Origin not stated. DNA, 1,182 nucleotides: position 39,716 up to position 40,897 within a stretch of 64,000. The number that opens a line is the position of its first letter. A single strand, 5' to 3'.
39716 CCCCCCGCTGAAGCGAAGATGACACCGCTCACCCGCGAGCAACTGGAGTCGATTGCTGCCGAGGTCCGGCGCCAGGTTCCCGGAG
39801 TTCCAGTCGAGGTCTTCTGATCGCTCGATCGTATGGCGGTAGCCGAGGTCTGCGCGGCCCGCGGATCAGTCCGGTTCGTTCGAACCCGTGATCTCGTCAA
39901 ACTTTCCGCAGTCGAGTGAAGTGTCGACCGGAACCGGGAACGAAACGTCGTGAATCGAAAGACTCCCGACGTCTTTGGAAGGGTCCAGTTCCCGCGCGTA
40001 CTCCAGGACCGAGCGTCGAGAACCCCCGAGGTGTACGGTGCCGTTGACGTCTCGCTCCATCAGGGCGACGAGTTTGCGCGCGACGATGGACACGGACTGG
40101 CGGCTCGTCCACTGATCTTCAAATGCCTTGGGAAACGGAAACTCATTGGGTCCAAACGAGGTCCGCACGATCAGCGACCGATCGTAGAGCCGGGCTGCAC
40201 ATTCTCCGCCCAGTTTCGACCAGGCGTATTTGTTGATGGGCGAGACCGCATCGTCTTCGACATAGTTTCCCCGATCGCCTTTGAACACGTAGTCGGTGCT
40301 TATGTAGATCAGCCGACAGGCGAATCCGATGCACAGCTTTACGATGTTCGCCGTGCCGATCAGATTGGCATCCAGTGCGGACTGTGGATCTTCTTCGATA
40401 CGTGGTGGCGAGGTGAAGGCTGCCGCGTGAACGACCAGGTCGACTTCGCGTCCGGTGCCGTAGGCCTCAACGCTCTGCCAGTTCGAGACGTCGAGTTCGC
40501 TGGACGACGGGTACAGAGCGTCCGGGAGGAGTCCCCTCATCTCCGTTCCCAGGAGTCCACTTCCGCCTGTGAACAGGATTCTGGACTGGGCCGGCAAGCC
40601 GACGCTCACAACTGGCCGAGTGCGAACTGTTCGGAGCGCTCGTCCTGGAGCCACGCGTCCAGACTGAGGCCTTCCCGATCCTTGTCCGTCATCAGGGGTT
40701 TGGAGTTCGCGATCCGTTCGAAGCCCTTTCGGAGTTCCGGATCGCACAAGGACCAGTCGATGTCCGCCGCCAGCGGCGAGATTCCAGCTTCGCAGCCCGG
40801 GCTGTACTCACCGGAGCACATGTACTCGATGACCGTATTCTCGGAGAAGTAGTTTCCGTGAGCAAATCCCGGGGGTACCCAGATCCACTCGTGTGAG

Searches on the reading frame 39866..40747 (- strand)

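Call 48: search_protein_families(library=pfam, proteins=[window:39866-40747:-], max_evalue=0.01)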
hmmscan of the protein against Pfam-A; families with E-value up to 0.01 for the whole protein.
window:39866-40747:- (293 aa): 6 families
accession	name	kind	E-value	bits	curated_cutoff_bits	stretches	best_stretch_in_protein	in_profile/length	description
PF04321.23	RmlD_sub_bind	-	1.1e-33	117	27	1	56-224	2-178/287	RmlD substrate binding domain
PF01370.27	Epimerase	-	1.5e-12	47.9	20.9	1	83-191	46-159/240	NAD dependent epimerase/dehydratase family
PF02719.21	Polysacc_synt_2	-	4.3e-09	36.4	20.2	1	86-153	62-130/293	Polysaccharide biosynthesis protein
PF16363.11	GDP_Man_Dehyd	-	1.5e-08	34.9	27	1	85-192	59-171/332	GDP-mannose 4,6 dehydratase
PF07993.18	NAD_binding_4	-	4.9e-07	29.6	20.1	1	100-169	87-154/258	Male sterility protein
PF01073.25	3Beta_HSD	-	0.0031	17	22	1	85-159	52-125/280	3-beta hydroxysteroid dehydrogenase/isomerase family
